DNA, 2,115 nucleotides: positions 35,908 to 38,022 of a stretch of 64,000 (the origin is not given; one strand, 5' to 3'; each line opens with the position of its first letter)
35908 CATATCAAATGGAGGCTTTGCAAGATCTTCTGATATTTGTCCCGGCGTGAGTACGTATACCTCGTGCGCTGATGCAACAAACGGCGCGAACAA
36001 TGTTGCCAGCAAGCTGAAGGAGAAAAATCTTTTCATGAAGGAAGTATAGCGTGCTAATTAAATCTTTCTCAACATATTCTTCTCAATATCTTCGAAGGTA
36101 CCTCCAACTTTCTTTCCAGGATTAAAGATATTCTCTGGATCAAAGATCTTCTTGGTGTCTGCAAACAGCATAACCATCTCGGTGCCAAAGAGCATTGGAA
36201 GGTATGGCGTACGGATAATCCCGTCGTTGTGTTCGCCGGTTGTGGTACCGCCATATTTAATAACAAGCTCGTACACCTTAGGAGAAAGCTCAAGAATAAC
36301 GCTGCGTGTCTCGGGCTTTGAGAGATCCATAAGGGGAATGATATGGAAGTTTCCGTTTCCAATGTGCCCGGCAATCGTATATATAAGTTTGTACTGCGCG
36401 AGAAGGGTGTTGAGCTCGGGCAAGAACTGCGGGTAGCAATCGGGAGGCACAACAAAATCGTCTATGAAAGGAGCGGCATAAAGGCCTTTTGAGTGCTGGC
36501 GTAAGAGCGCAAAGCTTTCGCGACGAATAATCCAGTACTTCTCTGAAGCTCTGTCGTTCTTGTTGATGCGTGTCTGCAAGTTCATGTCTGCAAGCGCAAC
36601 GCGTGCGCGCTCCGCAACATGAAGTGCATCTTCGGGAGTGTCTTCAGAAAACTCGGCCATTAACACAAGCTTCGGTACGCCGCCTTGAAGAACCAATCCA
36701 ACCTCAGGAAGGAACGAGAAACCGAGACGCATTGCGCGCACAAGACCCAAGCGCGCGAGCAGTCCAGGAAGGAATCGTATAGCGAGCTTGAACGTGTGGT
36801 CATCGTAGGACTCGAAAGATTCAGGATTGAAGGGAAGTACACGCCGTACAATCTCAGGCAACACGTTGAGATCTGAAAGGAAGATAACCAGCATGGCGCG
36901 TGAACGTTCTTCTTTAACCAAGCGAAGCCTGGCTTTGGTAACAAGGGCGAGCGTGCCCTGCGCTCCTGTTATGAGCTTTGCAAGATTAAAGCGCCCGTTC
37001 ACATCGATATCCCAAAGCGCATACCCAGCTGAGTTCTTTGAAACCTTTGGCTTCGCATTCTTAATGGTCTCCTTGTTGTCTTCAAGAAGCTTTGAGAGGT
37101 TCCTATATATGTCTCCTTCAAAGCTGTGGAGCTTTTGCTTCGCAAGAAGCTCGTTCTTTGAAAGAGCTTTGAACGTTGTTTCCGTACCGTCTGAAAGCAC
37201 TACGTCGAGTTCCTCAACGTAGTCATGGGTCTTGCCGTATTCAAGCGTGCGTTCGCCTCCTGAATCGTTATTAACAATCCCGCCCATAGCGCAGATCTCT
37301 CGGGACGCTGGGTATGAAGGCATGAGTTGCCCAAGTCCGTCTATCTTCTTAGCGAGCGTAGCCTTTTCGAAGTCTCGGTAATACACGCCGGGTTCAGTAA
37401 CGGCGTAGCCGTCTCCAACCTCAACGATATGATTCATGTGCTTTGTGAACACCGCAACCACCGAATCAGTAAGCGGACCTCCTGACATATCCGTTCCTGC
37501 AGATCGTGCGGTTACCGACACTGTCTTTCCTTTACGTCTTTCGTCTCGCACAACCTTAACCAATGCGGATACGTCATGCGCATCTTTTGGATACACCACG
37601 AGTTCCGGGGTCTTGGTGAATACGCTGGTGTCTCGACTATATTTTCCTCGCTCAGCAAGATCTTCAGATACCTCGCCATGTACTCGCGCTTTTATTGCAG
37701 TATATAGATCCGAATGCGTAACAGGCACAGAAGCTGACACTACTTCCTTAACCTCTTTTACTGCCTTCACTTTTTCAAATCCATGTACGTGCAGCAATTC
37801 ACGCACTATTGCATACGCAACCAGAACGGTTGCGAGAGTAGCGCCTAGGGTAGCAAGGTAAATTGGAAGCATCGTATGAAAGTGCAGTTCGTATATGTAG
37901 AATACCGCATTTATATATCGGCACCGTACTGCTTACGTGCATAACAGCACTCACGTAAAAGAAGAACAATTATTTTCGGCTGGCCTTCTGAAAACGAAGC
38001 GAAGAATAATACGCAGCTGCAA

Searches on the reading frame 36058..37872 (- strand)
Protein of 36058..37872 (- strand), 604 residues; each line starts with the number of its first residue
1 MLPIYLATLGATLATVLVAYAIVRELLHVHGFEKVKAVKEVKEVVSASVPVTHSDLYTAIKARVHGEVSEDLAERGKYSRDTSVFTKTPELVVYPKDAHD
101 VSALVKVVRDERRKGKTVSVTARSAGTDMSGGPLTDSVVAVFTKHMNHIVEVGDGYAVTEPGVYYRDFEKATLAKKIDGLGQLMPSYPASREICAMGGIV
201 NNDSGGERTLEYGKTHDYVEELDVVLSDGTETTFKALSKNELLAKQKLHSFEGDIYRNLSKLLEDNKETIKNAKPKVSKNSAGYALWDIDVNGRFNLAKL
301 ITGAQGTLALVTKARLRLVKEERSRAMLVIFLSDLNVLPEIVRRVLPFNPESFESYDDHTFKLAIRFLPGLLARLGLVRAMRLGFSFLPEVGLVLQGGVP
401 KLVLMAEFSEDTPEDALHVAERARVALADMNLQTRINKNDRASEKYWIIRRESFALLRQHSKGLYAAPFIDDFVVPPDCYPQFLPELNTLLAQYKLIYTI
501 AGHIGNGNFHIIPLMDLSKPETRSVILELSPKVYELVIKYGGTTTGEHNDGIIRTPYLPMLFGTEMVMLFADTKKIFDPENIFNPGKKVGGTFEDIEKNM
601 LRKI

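Call 36: search_protein_families(library=pfam, proteins=[window:36058-37872:-], max_evalue=0.001)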
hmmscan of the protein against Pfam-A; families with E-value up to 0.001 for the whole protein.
window:36058-37872:- (604 aa): 2 families
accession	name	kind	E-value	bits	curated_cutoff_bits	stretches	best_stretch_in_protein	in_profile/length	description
PF02913.24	FAD-oxidase_C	-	6.1e-38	131.4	21.2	1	325-587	5-247/248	FAD linked oxidases, C-terminal domain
PF01565.28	FAD_binding_4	-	2.5e-23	82.7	26.4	1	89-233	1-137/139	FAD binding domain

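Call 56: search_protein_families(library=ncbifam, proteins=[window:36058-37872:-], max_evalue=0.00001)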
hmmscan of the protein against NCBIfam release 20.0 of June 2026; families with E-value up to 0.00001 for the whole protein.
window:36058-37872:- (604 aa): 3 families
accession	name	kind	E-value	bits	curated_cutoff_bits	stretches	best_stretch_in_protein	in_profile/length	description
NF049975.1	2HglutDHaseYdiJ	equivalog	6.6e-75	252.6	1350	1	61-589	24-540/1018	D-2-hydroxyglutarate dehydrogenase YdiJ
TIGR00387.1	glcD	equivalog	1.2e-55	189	567.9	2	425-587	255-413/413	glycolate oxidase subunit GlcD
NF008408.0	PRK11230.1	equivalog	1.3e-32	112.9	897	2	411-590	301-473/499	glycolate oxidase subunit GlcD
